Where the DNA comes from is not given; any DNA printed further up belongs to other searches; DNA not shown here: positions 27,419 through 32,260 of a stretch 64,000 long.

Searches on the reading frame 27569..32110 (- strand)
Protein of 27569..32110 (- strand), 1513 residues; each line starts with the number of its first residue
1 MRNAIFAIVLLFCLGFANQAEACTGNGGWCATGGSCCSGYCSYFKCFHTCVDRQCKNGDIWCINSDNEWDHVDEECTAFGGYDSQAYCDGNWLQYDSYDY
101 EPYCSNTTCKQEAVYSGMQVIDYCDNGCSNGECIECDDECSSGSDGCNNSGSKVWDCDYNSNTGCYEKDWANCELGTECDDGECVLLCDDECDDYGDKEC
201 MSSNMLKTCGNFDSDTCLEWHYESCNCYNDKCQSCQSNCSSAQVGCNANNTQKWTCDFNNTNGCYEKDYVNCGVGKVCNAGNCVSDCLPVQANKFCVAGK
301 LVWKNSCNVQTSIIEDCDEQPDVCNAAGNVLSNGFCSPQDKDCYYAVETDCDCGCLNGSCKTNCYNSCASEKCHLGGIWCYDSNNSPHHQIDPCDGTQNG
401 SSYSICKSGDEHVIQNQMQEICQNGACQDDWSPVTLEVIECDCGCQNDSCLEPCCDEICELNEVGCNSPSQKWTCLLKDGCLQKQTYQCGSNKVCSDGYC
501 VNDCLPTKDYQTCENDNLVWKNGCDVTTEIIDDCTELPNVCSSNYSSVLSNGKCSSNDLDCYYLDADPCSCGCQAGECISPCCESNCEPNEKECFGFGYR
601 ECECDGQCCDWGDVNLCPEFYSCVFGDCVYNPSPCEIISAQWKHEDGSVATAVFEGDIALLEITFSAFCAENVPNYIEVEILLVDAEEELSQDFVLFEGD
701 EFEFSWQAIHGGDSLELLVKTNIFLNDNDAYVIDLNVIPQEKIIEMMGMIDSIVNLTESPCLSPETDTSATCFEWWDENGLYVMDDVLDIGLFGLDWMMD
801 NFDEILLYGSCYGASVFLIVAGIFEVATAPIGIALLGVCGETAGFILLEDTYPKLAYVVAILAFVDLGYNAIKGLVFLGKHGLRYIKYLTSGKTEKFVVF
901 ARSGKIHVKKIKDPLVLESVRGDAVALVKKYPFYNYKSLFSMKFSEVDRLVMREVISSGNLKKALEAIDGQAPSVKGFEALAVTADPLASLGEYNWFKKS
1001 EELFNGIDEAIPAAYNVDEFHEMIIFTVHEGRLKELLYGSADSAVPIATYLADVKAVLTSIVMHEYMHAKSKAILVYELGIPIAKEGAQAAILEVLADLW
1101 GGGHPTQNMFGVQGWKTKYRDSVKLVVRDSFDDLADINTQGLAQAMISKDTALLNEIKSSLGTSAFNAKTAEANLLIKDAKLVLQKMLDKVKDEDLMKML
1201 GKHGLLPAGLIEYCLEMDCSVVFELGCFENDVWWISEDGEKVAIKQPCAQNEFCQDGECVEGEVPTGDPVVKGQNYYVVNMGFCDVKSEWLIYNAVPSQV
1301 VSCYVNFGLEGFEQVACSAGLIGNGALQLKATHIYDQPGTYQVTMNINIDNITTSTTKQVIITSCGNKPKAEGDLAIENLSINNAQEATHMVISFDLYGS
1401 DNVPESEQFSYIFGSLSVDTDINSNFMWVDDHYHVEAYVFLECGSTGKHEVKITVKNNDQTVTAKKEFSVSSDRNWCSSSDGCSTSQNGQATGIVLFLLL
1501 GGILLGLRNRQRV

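Call 12: search_protein_families(library=pfam, proteins=[window:27569-32110:-], max_evalue=0.01)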
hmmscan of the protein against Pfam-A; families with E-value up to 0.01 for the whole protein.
window:27569-32110:- (1513 aa): 2 families
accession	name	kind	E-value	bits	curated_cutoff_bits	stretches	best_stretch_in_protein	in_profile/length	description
PF00801.26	PKD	-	6.2e-05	23.4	23.5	0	1329-1347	47-65/80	PKD domain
PF18911.6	PKD_4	-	0.00033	21.1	27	0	1328-1358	49-79/85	PKD domain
